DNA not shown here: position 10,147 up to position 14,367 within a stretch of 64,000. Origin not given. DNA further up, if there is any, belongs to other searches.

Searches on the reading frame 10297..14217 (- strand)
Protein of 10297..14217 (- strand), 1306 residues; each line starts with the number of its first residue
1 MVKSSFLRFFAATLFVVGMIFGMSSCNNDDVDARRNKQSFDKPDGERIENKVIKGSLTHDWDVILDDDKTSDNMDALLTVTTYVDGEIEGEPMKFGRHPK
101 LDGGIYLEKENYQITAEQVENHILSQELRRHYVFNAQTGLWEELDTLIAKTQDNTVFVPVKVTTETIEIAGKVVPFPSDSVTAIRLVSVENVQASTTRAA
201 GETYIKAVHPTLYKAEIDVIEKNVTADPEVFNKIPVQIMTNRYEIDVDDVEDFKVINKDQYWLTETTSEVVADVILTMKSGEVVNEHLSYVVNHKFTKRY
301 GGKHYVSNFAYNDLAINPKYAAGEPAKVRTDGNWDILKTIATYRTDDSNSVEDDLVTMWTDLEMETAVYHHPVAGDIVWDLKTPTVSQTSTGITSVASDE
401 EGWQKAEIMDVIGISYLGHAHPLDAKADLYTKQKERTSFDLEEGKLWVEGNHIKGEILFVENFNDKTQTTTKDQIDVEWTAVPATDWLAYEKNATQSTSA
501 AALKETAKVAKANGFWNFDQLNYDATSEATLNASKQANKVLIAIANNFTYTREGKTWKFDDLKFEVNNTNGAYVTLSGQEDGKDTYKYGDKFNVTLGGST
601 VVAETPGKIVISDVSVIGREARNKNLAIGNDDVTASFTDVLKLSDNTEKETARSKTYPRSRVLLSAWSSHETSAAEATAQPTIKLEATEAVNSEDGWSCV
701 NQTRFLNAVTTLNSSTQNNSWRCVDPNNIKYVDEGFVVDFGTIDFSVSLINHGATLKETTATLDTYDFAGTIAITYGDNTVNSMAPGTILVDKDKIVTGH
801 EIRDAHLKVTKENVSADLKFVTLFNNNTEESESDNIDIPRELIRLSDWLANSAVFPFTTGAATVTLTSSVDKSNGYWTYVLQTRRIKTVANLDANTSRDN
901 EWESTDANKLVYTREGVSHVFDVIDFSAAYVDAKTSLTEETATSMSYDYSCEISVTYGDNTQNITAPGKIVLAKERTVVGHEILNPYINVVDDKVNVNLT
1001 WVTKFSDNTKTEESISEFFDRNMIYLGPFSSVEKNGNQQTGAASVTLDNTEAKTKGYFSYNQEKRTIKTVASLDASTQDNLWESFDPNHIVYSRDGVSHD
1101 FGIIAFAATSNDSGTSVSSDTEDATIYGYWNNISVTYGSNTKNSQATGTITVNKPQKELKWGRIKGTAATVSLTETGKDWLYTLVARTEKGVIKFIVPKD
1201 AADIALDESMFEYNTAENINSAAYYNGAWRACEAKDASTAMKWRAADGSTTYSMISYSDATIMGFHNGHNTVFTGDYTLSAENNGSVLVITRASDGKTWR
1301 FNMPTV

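Call 4: search_protein_families(library=pfam, proteins=[window:10297-14217:-], max_evalue=0.01)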
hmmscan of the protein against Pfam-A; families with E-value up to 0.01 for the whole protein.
window:10297-14217:- (1306 aa): 0 families

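Call 5: find_homologous_proteins(query=window:10297-14217:-)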
Query window:10297-14217:- (1306 aa): 12 proteins with E <= 0.001 among 8000 candidates.
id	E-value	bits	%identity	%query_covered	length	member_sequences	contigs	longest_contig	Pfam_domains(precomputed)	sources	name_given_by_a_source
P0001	0.0e+0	2930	100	100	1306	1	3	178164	-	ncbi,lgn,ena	-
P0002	0.0e+0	2607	88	100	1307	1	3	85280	-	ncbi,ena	-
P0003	0.0e+0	2583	88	100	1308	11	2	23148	-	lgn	-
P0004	0.0e+0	2581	88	100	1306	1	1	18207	-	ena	-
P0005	0.0e+0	2548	87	100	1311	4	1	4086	-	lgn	-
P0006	0.0e+0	2546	87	100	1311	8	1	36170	-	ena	-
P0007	0.0e+0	2433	83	100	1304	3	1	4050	-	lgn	-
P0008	0.0e+0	2100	62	88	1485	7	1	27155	-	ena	-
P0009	0.0e+0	1973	57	89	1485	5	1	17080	-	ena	-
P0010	3.2e-100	355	30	42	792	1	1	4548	-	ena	-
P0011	1.3e-77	280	29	42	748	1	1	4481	-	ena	-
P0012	4.5e-76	275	29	38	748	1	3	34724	-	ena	-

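Call 6: find_encoding_contigs(protein=window:10297-14217:-, flank=10000, max_places=10)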
Protein window:10297-14217:- (1306 aa): 4 contigs read that carry it; 1 place shown.
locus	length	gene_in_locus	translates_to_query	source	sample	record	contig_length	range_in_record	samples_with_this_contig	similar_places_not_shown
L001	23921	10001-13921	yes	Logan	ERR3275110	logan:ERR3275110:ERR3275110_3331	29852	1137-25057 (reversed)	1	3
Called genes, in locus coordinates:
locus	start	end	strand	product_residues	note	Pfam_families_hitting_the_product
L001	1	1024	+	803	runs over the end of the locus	PF00912:Transgly, PF17092:PCB_OB, PF00905:Transpeptidase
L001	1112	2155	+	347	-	PF03462:PCRF, PF00472:RF-1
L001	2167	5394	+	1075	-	PF13116:YhdP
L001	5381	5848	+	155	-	-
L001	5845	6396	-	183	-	-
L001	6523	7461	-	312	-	PF08291:Peptidase_M15_3, PF05951:Peptidase_M15_2 (weak), PF08291:Peptidase_M15_3, PF05951:Peptidase_M15_2 (weak)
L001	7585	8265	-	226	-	PF02230:Abhydrolase_2, PF00326:Peptidase_S9 (faint), PF01738:DLH (weak)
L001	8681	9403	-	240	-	-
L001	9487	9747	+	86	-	-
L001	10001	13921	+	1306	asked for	-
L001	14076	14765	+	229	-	-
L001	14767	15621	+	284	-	PF07722:Peptidase_C26, PF00117:GATase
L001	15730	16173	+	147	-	-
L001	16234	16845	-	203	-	-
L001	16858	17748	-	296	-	-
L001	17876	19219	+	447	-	PF01134:GIDA, PF01266:DAO (faint), PF13450:NAD_binding_8 (faint)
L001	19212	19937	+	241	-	-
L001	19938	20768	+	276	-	PF00494:SQS_PSY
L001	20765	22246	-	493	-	PF00149:Metallophos (weak), PF02872:5_nucleotid_C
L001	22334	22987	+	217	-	-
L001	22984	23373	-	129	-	-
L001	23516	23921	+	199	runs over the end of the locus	-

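Call 7: find_encoding_contigs(protein=P0002, flank=10000, max_places=4)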
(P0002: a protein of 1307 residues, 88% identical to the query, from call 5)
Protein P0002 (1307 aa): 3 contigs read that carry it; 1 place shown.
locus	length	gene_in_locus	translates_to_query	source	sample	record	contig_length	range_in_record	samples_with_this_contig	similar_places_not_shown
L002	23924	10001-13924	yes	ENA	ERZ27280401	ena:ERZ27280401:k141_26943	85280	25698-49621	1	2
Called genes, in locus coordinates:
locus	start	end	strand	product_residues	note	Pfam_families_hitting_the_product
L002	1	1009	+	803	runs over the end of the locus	PF00912:Transgly, PF17092:PCB_OB, PF00905:Transpeptidase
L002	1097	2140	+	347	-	PF03462:PCRF, PF00472:RF-1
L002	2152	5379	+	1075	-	PF05359:DUF748 (faint), PF13116:YhdP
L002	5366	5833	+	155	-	-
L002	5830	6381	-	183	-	-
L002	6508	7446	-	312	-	PF08291:Peptidase_M15_3, PF05951:Peptidase_M15_2 (weak), PF08291:Peptidase_M15_3, PF05951:Peptidase_M15_2 (weak)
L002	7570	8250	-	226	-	PF02230:Abhydrolase_2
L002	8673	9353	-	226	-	-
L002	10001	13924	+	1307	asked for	-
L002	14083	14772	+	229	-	-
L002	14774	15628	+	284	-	PF07722:Peptidase_C26, PF00117:GATase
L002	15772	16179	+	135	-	-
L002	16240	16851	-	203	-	-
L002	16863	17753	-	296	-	-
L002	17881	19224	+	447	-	PF01134:GIDA, PF01266:DAO (faint), PF13450:NAD_binding_8 (faint)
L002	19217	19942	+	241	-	-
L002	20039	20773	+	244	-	PF00494:SQS_PSY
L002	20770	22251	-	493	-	PF00149:Metallophos (weak), PF02872:5_nucleotid_C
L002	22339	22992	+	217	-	-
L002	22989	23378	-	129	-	-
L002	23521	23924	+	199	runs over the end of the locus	-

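Call 8: find_encoding_contigs(protein=P0008, flank=10000, max_places=4)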
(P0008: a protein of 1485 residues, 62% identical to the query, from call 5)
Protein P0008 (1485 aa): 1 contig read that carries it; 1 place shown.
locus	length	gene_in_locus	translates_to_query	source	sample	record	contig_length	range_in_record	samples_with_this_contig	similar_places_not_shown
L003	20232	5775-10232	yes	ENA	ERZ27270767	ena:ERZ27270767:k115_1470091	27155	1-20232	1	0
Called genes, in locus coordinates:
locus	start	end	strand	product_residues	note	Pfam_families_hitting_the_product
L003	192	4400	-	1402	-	-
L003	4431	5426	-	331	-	-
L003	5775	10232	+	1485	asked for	-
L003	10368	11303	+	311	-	-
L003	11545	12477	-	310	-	PF01715:IPPT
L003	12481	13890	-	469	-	PF01136:Peptidase_U32, PF16325:Peptidase_U32_C (faint)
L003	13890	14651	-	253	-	PF11306:DUF3108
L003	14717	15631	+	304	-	PF01820:Dala_Dala_lig_N, PF07478:Dala_Dala_lig_C, PF13535:ATP-grasp_4 (weak)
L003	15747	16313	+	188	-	PF03358:FMN_red (weak), PF12641:Flavodoxin_3 (faint), PF12682:Flavodoxin_4, PF12724:Flavodoxin_5 (faint)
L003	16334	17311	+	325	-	PF05359:DUF748, PF05170:AsmA (weak)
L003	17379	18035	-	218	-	PF00430:ATP-synt_B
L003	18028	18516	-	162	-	PF02326:YMF19, PF00430:ATP-synt_B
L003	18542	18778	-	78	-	PF00137:ATP-synt_C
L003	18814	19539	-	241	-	PF00119:ATP-synt_A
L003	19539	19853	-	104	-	PF09527:ATPase_gene1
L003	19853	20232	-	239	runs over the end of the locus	PF13462:Thioredoxin_4, PF01323:DSBA (weak)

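Call 9: find_encoding_contigs(protein=P0012, flank=10000, max_places=4)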
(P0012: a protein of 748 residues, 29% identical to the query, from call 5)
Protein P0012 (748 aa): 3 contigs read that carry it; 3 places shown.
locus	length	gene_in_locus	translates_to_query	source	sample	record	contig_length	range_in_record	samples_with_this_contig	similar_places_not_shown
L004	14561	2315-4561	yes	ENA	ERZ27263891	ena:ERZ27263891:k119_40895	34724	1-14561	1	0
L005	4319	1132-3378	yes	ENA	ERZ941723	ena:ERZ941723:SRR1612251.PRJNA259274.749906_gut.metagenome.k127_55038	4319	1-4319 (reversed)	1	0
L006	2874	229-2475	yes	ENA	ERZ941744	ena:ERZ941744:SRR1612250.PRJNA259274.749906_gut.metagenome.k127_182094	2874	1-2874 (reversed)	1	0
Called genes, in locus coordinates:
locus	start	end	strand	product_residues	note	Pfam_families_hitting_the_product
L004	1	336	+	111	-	?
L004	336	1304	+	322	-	PF03741:TerC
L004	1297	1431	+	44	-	-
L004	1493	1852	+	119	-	-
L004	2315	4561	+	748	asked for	-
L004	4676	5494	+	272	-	-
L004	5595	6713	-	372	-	-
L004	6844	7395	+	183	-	PF00565:SNase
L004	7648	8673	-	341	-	PF00154:RecA_N, PF08423:Rad51, PF06745:ATPase (weak), PF01637:ATPase_2 (weak), PF27531:MT3502_N (weak), PF21096:RecA_C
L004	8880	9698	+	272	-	PF01966:HD (weak)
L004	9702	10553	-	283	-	PF03631:Virul_fac_BrkB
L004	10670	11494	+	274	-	PF23441:SDR (weak), PF00106:adh_short, PF13561:adh_short_C2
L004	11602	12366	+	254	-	PF00535:Glycos_transf_2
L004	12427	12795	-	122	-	-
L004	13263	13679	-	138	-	-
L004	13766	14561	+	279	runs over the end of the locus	PF17930:LpxI_N, PF06230:LpxI_C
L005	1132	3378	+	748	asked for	-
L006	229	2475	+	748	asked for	-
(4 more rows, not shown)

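Call 13: find_related_loci(query=A1, collection=genome_contigs, flank=10000)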
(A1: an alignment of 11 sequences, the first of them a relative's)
Query A1 (1306 aa) in genome_contigs; peptide patterns used: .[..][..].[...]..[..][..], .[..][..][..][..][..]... (x = any residue, [..] = any of these).
69 stretches matched a pattern; 5 encode a relative of the query (tblastn E <= 1e-3); 5 distinct loci.
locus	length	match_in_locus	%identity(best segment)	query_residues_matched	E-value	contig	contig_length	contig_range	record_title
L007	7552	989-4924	85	1-1306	0e+0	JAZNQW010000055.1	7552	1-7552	MAG: Alphaproteobacteria bacterium isolate T1900044823_TS20190289.MAGScoT_cleanbin_000011 SGB_2851_k141_1915061, whole g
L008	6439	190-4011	33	8-1292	0e+0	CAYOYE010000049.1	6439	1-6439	MAG TPA_asm: uncultured Azospirillaceae bacterium isolate SRP222552_co1_183 genome assembly, contig: NODE_13887_length_6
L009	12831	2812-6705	33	2-1295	0e+0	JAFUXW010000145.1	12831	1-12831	MAG: Alphaproteobacteria bacterium isolate RGIG4925 Roe_deer_Rumen-3__c183506, whole genome shotgun sequence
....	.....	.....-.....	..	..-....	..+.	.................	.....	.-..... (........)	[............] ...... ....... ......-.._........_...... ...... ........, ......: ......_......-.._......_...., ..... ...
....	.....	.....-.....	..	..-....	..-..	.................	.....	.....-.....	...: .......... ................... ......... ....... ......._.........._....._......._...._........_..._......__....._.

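Call 28: find_homologous_proteins(query=A1, max_evalue=0.01)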
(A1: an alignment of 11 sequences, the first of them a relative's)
Query A1 (11 sequences) (1306 aa, profile of the alignment): 11 proteins with E <= 0.01 among 8000 candidates.
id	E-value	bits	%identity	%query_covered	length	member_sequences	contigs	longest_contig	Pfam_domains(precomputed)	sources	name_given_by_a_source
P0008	0.0e+0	2666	62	88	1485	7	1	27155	-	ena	-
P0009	0.0e+0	2612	57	89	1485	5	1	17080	-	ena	-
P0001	0.0e+0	2603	100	100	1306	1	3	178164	-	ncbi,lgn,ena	-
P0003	0.0e+0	2602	88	100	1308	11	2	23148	-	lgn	-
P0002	0.0e+0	2593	88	100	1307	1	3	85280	-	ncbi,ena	-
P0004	0.0e+0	2588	88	100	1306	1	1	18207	-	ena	-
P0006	0.0e+0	2580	87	100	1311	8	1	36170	-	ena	-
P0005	0.0e+0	2565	87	100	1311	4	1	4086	-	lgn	-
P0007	0.0e+0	2549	83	100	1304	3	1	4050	-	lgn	-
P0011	0.0e+0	1068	29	42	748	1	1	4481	-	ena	-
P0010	0.0e+0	1064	30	42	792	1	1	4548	-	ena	-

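Call 43: predict_structure(alignment_id=A4)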
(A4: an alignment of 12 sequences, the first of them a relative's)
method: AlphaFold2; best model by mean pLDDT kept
length: 748 residues; sequences in the alignment: 12
mean_pLDDT: 63.6   pTM: 0.31
mean pLDDT of the five models: 63.6, 61.5, 59.0, 57.3, 57.2
residues with pLDDT >= 90: 46; 70-90: 258; 50-70: 257; < 50: 187
segments of 3 or more residues with pLDDT < 50: 1-48, 54-60, 184-188, 286-299, 336-338, 372-386, 413-415, 471-480, 614-624, 643-648, 658-661, 677-718, 745-748
pLDDT, mean of each block of 10 residues (from residue 1): 28 25 27 26 43 47 58 61 65 79 76 80 55 79 84 71 65 86 54 79 75 63 81 70 83 86 71 85 55 46 75 85 78 51 76 83 75 46 48 56 57 56 89 85 82 89 67 46 76 90 87 58 84 90 87 65 57 78 66 51 63 45 50 64 51 54 56 48 31 27 23 37 63 68 49
secondary structure, 60 per line:
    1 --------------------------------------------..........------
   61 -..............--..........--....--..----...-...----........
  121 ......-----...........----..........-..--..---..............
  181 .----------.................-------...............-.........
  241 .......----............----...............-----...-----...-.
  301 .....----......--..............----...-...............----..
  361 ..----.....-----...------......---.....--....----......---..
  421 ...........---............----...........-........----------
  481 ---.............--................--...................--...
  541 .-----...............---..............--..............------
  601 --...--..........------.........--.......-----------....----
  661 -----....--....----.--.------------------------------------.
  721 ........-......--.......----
elements in order (helices of 4 or more, strands of 3 or more residues): E45-54 E62-75 E78-87 E90-93 E102-104 E113-126 E132-142 E147-156 E167-181 E192-208 E216-230 E235-247 E252-263 E268-282 E288-290 E300-305 E310-315 E318-331 E340-354 E359-362 E367-371 E377-379 E386-391 E395-399 E402-405 E410-415 E419-431 E435-446 E451-461 E463-470 E484-496 E499-514 E517-535 E538-541 E547-561 E565-578 E581-594 E608-617 E624-632 E635-641 H653-656 E666-669 E672-675 E720-725 E730-735 E738-744
